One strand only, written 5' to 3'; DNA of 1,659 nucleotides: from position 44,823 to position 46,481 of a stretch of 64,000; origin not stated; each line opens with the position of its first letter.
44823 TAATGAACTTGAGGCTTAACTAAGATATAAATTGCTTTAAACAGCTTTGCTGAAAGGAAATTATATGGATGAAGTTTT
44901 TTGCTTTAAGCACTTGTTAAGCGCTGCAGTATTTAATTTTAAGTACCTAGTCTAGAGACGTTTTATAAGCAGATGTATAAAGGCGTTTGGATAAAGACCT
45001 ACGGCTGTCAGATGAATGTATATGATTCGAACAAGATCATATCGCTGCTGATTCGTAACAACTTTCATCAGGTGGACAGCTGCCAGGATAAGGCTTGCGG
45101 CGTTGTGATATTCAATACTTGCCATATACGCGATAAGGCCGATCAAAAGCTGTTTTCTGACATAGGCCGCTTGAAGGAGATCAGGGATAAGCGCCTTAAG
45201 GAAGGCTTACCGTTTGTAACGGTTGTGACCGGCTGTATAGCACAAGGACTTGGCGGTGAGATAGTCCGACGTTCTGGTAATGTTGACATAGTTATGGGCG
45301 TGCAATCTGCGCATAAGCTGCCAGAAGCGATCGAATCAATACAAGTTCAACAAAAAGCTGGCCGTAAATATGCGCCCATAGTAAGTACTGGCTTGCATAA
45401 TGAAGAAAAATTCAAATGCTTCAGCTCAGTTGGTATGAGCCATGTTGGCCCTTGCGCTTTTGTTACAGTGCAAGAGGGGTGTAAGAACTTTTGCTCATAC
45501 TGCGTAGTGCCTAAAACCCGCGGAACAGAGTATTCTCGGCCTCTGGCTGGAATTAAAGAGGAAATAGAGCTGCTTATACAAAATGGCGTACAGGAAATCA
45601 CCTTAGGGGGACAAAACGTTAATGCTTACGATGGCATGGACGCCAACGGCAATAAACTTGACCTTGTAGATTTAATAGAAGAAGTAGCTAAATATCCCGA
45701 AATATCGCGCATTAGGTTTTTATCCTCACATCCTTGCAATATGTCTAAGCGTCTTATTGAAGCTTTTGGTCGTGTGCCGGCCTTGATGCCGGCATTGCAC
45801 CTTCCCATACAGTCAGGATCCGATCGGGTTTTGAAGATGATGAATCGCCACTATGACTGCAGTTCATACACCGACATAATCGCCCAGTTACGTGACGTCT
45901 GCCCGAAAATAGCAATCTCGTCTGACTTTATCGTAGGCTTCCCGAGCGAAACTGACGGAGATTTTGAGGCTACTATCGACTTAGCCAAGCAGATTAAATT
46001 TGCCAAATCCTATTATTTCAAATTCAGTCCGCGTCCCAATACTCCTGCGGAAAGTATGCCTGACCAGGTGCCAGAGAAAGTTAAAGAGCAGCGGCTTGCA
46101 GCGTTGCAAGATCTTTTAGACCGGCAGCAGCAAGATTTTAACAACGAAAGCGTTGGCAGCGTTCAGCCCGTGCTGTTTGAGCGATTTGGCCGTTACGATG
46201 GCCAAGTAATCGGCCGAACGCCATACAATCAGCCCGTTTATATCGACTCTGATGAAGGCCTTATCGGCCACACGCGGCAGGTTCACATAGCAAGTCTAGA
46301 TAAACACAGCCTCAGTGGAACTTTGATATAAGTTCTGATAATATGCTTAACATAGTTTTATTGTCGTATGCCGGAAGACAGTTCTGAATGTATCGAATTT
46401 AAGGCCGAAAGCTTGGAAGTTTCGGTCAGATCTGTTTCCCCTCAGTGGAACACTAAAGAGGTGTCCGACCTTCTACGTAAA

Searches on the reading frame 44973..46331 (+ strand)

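Call 41: search_protein_families(library=pfam, proteins=[window:44973-46331:+], max_evalue=0.001)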
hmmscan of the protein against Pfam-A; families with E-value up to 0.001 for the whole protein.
window:44973-46331:+ (452 aa): 3 families
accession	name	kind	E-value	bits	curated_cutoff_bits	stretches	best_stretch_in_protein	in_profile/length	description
PF04055.27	Radical_SAM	-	1.3e-24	87.7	29.5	1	165-338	2-166/166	Radical SAM superfamily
PF00919.26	UPF0004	-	4.1e-22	78.5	27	1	5-109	2-98/98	Uncharacterized protein family UPF0004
PF01938.26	TRAM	-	9.8e-09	35.4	21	1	394-451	4-60/61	TRAM domain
